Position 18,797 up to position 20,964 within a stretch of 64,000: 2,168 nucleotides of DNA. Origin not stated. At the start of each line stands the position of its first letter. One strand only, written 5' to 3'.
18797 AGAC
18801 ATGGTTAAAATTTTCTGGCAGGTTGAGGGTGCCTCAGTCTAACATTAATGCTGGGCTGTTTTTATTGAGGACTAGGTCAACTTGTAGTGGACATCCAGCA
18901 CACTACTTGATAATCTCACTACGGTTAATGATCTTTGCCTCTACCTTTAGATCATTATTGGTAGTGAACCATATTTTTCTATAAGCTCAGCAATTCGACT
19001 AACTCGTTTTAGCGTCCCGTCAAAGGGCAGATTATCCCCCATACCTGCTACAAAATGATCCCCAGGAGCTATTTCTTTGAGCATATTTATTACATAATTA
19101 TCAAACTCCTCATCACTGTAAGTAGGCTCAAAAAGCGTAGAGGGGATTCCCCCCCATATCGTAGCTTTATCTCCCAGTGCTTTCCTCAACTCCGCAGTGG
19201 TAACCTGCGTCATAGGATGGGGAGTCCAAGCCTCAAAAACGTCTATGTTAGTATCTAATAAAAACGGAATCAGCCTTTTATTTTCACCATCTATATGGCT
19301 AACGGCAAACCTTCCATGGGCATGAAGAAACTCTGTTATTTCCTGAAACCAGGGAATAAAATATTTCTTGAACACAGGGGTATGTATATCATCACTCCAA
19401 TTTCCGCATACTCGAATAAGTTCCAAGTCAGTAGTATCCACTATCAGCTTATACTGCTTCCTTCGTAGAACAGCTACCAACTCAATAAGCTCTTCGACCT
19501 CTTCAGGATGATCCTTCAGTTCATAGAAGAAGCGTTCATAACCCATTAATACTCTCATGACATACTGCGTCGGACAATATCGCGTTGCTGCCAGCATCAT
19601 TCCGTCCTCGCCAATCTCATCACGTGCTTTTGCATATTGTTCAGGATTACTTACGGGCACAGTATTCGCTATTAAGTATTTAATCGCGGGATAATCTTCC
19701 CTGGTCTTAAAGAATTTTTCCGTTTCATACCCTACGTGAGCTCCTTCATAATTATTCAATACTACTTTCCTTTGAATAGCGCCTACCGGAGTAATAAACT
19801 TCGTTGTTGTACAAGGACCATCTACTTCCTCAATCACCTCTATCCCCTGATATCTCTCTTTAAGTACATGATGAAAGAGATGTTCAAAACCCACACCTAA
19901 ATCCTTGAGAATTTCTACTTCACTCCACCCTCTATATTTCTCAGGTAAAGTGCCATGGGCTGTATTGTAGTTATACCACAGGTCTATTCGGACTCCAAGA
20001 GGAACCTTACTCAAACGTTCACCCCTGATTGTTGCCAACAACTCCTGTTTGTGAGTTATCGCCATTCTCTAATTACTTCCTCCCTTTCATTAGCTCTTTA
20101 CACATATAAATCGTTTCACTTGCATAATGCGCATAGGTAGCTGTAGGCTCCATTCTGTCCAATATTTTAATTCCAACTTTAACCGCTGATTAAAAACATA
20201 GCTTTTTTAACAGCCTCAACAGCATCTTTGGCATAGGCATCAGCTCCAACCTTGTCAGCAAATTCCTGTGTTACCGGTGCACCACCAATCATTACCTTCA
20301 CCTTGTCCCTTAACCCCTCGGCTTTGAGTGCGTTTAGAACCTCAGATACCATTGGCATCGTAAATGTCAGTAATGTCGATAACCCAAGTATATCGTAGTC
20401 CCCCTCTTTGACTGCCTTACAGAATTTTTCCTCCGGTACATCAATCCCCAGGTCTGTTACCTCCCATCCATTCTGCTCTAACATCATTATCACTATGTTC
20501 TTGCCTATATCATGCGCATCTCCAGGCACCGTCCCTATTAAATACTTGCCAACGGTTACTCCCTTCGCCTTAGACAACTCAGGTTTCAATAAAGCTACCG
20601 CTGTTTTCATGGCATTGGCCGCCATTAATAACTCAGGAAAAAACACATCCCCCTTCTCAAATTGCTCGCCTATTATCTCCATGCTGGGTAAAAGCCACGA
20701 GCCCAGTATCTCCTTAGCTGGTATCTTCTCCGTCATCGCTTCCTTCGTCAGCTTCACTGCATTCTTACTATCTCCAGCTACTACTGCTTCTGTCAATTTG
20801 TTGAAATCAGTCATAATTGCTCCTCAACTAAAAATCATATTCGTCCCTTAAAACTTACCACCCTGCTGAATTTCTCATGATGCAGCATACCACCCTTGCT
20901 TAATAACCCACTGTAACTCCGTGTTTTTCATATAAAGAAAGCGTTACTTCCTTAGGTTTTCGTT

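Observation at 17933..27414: IclR-controlled eight-gene operon joining a TRAP transporter, a LarA-like protein and a corrinoid protein flanked by two UroD-fold proteins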

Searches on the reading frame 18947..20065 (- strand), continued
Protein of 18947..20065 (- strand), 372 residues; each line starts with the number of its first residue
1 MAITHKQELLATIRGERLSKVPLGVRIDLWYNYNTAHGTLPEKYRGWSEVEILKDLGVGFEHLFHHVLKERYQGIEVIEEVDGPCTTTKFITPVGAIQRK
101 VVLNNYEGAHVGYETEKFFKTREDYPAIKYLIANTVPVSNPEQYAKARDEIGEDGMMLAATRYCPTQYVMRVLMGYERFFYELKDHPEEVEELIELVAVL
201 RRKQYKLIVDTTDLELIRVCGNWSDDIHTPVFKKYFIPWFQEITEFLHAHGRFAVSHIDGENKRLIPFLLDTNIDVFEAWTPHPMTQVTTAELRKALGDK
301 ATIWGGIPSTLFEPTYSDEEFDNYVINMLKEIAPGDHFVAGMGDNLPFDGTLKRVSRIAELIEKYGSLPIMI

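Call 88: search_solved_structures(query=A3, max_evalue=1, show_alignments=5)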
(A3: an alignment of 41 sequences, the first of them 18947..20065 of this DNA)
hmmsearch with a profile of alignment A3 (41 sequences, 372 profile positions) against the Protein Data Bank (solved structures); distinct sequences matched with E-value up to 1: 21.
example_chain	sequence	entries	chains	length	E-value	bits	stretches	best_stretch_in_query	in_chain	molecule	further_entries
1quu_A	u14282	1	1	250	0.00035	22.7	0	221-299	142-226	HUMAN SKELETAL MUSCLE ALPHA-ACTININ 2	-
1hci_A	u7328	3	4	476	0.0013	20.9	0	150-224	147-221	ALPHA-ACTININ 2 | Alpha-actinin-2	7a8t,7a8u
9rui_A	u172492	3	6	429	0.0069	18.5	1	233-367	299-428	CdmB from Acetobacterium malicum subsp. dehalogenans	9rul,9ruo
9sir_A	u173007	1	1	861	0.0073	18.4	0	151-224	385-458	Alpha-actinin-2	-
4d1e_A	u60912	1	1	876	0.0077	18.3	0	151-224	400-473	ALPHA-ACTININ-2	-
9sis_A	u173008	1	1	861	0.026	16.6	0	221-299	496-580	Alpha-actinin-2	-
3gw3_A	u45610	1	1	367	0.1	14.6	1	288-368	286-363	Uroporphyrinogen decarboxylase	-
1r3s_A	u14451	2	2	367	0.15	14.1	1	288-368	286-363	Uroporphyrinogen Decarboxylase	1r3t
2q6z_A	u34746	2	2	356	0.18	13.8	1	288-368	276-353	Uroporphyrinogen decarboxylase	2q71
3gvv_A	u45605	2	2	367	0.18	13.8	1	288-368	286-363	Uroporphyrinogen decarboxylase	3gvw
1r3r_A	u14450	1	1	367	0.18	13.8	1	288-368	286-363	Uroporphyrinogen Decarboxylase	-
1r3q_A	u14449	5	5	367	0.18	13.8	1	288-368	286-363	Uroporphyrinogen Decarboxylase | PROTEIN (UROPORPHYRINOGEN DECARBOXYLASE)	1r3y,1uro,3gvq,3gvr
1r3w_A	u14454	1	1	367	0.18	13.8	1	288-368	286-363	Uroporphyrinogen Decarboxylase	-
1r3v_A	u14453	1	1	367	0.18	13.8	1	288-368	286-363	Uroporphyrinogen Decarboxylase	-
1jph_A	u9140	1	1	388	0.18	13.8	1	288-368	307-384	UROPORPHYRINOGEN DECARBOXYLASE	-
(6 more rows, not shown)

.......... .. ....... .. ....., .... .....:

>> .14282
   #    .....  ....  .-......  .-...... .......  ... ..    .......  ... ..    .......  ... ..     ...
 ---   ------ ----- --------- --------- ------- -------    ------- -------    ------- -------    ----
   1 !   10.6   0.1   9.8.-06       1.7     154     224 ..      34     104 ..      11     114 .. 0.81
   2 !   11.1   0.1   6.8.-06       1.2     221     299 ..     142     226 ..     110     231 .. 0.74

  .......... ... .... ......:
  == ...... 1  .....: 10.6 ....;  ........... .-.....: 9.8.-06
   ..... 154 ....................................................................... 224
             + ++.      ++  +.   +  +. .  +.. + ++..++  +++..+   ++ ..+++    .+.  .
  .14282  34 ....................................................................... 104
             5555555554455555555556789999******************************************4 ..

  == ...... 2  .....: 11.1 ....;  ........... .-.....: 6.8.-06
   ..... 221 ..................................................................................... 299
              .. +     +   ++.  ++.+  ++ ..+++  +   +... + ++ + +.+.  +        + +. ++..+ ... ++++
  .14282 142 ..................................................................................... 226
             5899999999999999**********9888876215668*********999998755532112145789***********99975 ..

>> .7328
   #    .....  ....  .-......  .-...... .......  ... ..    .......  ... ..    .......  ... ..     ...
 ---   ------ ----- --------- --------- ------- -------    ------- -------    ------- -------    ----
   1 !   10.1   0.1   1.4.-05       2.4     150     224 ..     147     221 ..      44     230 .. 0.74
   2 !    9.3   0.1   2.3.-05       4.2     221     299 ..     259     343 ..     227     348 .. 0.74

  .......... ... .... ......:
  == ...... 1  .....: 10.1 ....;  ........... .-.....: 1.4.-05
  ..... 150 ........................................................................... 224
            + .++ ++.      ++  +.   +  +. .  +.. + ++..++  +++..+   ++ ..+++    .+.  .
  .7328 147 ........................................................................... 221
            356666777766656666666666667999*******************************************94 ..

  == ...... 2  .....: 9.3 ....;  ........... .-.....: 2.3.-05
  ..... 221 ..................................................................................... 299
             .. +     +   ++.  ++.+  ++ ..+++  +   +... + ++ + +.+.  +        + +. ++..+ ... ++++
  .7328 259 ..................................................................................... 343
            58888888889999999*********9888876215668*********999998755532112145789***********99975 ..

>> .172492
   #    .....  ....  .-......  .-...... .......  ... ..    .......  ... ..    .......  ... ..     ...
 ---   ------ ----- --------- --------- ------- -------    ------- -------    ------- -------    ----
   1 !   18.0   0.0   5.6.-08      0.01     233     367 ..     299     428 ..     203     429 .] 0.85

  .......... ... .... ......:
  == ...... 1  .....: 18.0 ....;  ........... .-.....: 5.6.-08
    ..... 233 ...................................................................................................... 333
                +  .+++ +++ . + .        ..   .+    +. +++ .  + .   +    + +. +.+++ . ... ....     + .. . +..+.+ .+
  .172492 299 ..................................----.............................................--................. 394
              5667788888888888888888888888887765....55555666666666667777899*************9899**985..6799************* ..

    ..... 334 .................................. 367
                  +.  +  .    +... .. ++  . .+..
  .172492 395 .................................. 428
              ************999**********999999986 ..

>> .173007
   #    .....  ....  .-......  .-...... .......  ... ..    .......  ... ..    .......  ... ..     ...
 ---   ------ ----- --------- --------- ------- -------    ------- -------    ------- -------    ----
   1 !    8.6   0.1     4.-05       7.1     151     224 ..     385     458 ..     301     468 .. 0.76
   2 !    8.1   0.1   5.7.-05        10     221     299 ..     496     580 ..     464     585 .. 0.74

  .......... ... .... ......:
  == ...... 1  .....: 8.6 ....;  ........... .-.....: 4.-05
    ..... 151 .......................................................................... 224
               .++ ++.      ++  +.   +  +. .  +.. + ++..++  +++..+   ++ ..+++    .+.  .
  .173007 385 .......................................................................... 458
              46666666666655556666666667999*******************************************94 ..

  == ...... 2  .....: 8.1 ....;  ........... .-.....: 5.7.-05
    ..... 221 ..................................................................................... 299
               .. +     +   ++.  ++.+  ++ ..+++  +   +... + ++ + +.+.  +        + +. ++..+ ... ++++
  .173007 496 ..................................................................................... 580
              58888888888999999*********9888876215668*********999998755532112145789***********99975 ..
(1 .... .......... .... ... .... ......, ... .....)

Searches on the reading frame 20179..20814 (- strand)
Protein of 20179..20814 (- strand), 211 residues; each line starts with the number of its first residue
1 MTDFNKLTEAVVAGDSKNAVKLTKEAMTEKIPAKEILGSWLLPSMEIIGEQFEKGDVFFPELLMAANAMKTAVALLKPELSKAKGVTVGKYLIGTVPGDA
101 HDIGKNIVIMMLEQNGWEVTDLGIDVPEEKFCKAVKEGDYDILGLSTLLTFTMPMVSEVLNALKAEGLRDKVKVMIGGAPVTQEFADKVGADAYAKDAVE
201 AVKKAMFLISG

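Call 3: search_protein_families(library=pfam, proteins=[window:20179-20814:-], max_evalue=0.01)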
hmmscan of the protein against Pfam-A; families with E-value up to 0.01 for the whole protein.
window:20179-20814:- (211 aa): 2 families
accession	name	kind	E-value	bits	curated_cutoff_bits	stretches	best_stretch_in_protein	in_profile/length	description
PF02310.24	B12-binding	-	9e-27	93.8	32.1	1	90-202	2-120/121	B12 binding domain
PF02607.22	B12-binding_2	-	5.5e-21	75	23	1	5-77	3-74/74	B12 binding domain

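Call 4: search_protein_families(library=ncbifam, proteins=[window:20179-20814:-], max_evalue=0.01)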
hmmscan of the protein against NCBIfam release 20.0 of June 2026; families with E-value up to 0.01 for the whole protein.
window:20179-20814:- (211 aa): 15 families
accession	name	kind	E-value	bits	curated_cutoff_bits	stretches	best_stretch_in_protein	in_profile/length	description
NF047996.1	corrin_MtgC_2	exception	3.9e-63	212.7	370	1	7-205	8-206/212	glycine betaine-specific corrinoid protein MtgC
NF041607.1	dimeth_corrin_MtbC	equivalog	1.2e-58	198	350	1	7-206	1-200/203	dimethylamine corrinoid protein MtbC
TIGR02370.1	pyl_corrinoid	subfamily_domain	3.9e-57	192.8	215.3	1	6-201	1-197/197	methyltransferase cognate corrinoid protein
NF047995.1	corrinoid_MtgC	exception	5e-51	173.2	310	1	4-209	5-213/215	glycine betaine-specific corrinoid protein MtgC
TIGR02082.1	metH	equivalog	2.1e-42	144.9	1010.85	1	5-199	648-842/1182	methionine synthase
NF040669.1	MtaC2_Meth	equivalog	4.1e-36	124.7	450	1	4-203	43-240/267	methanol--corrinoid protein MtaC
NF007024.0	PRK09490.1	equivalog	4.7e-34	117.4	1497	1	6-195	664-856/1234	methionine synthase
NF040655.1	MtaC_Meth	equivalog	8.3e-33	113.5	420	1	6-208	38-237/253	methanol--corrinoid protein MtaC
NF052513.1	TransRegCarH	equivalog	1.1e-11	44.5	400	1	6-198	86-267/274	HTH-type transcriptional repressor CarH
NF002612.0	PRK02261.1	equivalog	6e-11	42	110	1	91-181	6-95/148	methylaspartate mutase subunit S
TIGR00640.1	acid_CoA_mut_C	subfamily_domain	4.2e-09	36.5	57.45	1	93-185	7-98/132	methylmalonyl-CoA mutase C-terminal domain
NF040743.1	ornith_mutase_E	equivalog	9e-09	33.8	800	1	91-209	598-723/730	D-ornithine 4,5-aminomutase subunit OraE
NF052385.1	Lys_5_6_beta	equivalog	7.1e-08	32.4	280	1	116-209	138-234/241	lysine 5,6-aminomutase subunit beta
TIGR01501.1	MthylAspMutase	equivalog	1.4e-07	31.3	135.8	1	92-181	5-93/134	methylaspartate mutase subunit S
NF006944.0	PRK09426.1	equivalog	1e-06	27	876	1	65-186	568-686/721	methylmalonyl-CoA mutase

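Call 78: search_solved_structures(query=window:20179-20814:-, max_evalue=1e-10, show_alignments=1)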
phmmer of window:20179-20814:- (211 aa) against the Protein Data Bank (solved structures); distinct sequences matched with E-value up to 1e-10: 17.
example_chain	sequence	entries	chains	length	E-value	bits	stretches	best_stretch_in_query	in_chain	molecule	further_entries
1y80_A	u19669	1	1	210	2.7e-51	177.6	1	3-204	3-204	Predicted cobalamin binding protein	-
7xcn_M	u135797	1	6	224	1e-41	146.4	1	6-206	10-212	Trimethylamine methyltransferase corrinoid protein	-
3ezx_A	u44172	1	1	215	6.7e-38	133.9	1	4-206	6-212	Monomethylamine corrinoid protein 1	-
4jgi_A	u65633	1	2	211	4.5e-36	127.9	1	32-204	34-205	Putative uncharacterized protein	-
1bmt_A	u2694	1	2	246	4.3e-31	111.7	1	7-183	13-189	METHIONINE SYNTHASE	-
3bul_A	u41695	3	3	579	4.2e-29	105.2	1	8-183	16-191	Methionine synthase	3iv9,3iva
1k7y_A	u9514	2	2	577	8.3e-29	104.2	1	8-183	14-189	methionine synthase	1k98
8g3h_A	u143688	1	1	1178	6.1e-27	98.1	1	25-201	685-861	Methionine synthase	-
8ssd_A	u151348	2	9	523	5.6e-25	91.7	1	10-203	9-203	Methionine synthase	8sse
9cbp_A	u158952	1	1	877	1.4e-24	90.4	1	9-203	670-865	Methionine synthase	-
8ssc_A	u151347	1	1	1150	2e-24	90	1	9-203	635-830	Methionine synthase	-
9cbq_A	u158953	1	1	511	4.9e-24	88.7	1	9-203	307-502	Methionine synthase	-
9cbo_A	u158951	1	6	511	6.7e-24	88.2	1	9-203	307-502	Methionine synthase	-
9cbr_A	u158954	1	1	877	2.6e-23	86.3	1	9-203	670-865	Methionine synthase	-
2i2x_B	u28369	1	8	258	6.6e-23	85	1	8-211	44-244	Methyltransferase 1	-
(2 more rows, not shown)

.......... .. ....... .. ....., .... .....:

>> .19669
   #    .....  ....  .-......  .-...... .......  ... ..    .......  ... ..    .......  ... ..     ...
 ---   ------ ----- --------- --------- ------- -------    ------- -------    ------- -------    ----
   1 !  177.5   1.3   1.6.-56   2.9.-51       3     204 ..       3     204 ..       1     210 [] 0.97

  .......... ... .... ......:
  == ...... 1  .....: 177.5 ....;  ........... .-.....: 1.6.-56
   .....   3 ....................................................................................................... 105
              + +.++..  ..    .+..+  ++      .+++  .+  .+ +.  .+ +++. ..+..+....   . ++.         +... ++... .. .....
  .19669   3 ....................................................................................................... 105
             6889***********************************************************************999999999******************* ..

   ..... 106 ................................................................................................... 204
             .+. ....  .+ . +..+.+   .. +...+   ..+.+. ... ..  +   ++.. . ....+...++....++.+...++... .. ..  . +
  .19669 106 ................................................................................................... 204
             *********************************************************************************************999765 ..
